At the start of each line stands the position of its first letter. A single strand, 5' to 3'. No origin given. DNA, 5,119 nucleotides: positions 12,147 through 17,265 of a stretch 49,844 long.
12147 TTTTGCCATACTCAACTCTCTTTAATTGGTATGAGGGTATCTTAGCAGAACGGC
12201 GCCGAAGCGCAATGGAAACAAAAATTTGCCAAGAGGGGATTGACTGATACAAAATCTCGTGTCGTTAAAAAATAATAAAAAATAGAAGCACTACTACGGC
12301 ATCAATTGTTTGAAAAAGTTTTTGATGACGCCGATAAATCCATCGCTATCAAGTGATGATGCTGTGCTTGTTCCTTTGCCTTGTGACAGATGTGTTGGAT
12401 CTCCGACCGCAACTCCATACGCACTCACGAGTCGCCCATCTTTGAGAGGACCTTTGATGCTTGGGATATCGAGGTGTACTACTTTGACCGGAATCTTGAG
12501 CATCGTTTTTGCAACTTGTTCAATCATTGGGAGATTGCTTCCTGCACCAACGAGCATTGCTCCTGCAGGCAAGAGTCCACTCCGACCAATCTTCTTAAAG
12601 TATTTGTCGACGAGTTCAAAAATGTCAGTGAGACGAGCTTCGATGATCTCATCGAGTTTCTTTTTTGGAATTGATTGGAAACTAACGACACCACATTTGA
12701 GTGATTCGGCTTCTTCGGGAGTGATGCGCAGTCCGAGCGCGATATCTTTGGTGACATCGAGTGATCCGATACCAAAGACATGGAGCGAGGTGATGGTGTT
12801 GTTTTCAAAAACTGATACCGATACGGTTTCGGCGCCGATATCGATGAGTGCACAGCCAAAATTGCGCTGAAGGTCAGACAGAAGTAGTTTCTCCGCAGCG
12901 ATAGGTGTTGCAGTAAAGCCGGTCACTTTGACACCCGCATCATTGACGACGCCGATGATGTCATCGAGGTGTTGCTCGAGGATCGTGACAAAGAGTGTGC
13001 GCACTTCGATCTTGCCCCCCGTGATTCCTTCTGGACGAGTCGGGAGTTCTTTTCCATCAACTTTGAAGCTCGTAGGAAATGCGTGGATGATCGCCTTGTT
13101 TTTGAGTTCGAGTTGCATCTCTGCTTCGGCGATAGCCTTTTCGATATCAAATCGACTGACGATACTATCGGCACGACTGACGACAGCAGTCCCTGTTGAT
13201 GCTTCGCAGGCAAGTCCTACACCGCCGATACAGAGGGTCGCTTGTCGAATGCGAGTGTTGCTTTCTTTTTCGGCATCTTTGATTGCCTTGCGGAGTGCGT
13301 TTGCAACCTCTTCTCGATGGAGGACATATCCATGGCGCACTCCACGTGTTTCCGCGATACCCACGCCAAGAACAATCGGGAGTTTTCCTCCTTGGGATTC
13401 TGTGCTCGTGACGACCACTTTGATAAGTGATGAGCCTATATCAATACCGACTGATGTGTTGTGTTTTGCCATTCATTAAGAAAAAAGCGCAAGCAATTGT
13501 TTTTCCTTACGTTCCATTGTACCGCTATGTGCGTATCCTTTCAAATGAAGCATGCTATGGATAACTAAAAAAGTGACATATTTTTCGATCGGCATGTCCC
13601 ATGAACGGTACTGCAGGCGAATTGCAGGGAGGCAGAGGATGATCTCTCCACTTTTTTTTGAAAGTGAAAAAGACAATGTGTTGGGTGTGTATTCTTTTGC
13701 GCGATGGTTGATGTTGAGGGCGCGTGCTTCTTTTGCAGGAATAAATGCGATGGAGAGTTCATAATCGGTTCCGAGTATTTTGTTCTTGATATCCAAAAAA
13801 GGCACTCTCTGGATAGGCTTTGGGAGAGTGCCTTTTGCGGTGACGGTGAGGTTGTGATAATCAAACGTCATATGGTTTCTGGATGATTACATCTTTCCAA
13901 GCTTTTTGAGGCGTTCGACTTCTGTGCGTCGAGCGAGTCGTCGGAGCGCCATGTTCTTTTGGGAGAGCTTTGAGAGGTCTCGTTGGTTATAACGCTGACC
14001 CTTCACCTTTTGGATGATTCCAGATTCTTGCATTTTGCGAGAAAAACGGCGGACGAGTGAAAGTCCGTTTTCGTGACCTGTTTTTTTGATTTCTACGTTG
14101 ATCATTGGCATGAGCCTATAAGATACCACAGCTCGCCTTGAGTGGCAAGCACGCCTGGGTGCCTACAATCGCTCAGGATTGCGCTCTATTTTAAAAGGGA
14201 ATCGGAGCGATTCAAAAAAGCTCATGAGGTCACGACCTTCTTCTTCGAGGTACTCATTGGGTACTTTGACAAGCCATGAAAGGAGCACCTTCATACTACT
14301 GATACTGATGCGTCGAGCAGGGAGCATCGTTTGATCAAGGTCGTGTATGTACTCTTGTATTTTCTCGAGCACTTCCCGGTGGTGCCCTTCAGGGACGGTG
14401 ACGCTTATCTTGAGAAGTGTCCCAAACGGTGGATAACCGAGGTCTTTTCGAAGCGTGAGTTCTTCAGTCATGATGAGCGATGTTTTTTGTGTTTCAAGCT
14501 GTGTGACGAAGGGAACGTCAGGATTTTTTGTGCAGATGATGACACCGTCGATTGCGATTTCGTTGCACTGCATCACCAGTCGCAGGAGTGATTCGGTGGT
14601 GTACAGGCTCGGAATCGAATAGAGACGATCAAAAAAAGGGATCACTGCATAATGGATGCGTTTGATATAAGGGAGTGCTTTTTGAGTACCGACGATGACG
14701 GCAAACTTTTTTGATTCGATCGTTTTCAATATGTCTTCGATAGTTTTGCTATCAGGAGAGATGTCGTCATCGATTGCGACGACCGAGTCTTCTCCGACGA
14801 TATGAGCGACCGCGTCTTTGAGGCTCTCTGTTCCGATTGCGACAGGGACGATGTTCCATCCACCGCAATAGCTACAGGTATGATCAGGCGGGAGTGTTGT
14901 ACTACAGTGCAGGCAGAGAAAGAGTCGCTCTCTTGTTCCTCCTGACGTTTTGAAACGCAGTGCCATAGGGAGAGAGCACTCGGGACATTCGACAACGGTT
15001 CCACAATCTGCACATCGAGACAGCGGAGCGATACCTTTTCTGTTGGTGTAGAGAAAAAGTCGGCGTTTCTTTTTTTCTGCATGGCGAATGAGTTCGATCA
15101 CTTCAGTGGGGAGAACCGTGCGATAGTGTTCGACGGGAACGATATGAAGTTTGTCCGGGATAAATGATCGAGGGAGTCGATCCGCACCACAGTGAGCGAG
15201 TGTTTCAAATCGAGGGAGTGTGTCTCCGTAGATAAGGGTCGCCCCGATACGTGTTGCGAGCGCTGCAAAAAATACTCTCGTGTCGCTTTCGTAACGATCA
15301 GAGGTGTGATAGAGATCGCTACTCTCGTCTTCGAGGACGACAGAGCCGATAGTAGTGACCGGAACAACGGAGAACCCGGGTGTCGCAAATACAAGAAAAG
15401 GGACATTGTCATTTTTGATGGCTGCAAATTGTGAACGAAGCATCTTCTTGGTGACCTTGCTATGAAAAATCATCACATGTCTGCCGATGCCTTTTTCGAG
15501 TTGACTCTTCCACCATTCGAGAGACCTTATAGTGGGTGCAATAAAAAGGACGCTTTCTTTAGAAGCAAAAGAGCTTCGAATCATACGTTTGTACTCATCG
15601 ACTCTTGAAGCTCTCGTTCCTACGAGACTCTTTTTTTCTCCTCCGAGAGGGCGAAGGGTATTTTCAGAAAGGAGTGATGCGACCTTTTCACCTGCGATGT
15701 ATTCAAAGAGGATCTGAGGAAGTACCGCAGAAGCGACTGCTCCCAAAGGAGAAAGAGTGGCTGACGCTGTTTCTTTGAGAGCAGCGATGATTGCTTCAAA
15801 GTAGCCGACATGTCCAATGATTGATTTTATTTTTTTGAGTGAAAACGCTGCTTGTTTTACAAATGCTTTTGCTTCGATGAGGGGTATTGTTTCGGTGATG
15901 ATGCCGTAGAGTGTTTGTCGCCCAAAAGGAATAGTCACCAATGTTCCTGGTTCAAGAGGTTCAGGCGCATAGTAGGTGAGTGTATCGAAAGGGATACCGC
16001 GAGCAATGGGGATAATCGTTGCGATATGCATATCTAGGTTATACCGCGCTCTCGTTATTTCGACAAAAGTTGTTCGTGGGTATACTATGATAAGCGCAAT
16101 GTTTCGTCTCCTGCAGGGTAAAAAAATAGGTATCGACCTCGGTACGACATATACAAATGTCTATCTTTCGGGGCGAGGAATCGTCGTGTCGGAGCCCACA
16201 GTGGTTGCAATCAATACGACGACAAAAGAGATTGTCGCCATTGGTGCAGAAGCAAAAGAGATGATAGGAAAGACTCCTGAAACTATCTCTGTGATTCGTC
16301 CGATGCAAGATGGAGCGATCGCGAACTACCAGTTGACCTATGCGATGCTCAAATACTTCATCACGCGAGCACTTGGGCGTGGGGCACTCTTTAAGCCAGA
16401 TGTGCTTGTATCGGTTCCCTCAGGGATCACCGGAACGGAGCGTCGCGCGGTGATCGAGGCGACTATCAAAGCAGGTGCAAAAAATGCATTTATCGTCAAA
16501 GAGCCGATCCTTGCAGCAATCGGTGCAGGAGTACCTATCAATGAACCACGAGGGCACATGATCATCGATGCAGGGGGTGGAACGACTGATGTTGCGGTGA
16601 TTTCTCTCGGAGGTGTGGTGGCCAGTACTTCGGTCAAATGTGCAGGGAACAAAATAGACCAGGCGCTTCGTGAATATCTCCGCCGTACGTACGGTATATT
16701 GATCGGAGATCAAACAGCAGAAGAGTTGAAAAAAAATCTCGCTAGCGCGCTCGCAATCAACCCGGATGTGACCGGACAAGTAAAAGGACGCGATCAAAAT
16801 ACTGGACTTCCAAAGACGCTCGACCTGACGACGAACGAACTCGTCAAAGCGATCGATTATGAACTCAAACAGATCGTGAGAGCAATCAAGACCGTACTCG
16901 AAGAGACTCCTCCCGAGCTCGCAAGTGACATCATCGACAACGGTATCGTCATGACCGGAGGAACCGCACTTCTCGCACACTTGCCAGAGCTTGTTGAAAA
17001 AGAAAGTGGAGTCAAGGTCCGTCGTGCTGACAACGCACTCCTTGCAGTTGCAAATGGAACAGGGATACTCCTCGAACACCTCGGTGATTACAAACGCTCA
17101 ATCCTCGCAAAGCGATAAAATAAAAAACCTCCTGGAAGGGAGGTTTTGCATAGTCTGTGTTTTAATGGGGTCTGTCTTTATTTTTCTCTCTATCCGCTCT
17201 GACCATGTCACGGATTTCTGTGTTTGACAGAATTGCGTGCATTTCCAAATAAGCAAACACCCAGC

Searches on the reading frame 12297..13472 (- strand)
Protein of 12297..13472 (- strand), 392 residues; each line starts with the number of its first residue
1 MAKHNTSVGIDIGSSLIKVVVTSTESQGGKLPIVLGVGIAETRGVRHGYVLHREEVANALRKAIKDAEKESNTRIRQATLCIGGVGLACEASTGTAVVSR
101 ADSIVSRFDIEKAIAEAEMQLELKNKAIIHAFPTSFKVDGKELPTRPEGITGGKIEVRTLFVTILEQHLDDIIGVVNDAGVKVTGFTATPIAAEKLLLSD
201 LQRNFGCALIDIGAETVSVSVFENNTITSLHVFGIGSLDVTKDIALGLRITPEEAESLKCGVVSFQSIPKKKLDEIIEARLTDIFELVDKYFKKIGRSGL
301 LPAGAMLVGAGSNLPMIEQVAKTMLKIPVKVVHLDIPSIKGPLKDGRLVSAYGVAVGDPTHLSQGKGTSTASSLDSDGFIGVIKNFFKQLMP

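Call 16: search_protein_families(library=pfam, proteins=[window:12297-13472:-], max_evalue=0.001)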
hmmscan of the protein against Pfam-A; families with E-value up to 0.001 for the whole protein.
window:12297-13472:- (392 aa): 3 families
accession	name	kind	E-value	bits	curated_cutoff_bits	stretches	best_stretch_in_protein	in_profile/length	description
PF14450.12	FtsA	-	7e-22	78.6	31.8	1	208-353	1-127/127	Cell division protein FtsA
PF02491.25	SHS2_FTSA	-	2.8e-11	44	25.4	1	88-163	5-79/79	SHS2 domain inserted in FTSA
PF11104.14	PilM_2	-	7.7e-09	35.4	27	1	9-333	1-306/340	Type IV pilus assembly protein PilM;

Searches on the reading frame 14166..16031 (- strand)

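Call 16: search_protein_families(library=pfam, proteins=[window:14166-16031:-], max_evalue=0.001)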
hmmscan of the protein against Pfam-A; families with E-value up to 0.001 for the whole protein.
window:14166-16031:- (622 aa): 1 family
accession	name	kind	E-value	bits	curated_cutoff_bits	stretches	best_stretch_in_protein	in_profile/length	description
PF17764.6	PriA_3primeBD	-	3.1e-07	30.6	22.7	1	16-105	10-96/96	3'DNA-binding domain (3'BD)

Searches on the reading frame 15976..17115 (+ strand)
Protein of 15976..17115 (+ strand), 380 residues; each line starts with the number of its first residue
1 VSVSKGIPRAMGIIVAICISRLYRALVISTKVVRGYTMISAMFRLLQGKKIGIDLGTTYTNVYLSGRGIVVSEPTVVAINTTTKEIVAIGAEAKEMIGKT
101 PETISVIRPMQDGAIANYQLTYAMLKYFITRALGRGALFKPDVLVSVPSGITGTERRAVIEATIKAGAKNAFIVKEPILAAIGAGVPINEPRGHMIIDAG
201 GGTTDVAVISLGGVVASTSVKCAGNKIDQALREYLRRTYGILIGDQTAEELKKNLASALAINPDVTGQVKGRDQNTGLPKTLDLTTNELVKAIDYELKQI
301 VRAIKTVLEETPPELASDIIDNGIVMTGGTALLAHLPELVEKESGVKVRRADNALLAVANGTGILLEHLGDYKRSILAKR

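Call 16: search_protein_families(library=pfam, proteins=[window:15976-17115:+], max_evalue=0.001)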
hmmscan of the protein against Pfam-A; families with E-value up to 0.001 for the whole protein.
window:15976-17115:+ (380 aa): 5 families
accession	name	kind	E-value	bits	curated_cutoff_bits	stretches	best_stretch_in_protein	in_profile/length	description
PF06723.19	MreB_Mbl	-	1.3e-123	412.5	27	1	49-371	2-324/327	MreB/Mbl protein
PF00012.26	HSP70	-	8.2e-11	41.3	20.6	1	142-364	135-370/599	Hsp70 protein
PF00022.25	Actin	-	1.2e-10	41.1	27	1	74-238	31-190/410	Actin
PF14450.12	FtsA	-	1.7e-09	38.5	31.8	1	196-353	2-112/127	Cell division protein FtsA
PF08841.16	DDR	-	0.00036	20.1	24.6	0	176-235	117-176/328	Diol dehydratase reactivase ATPase-like domain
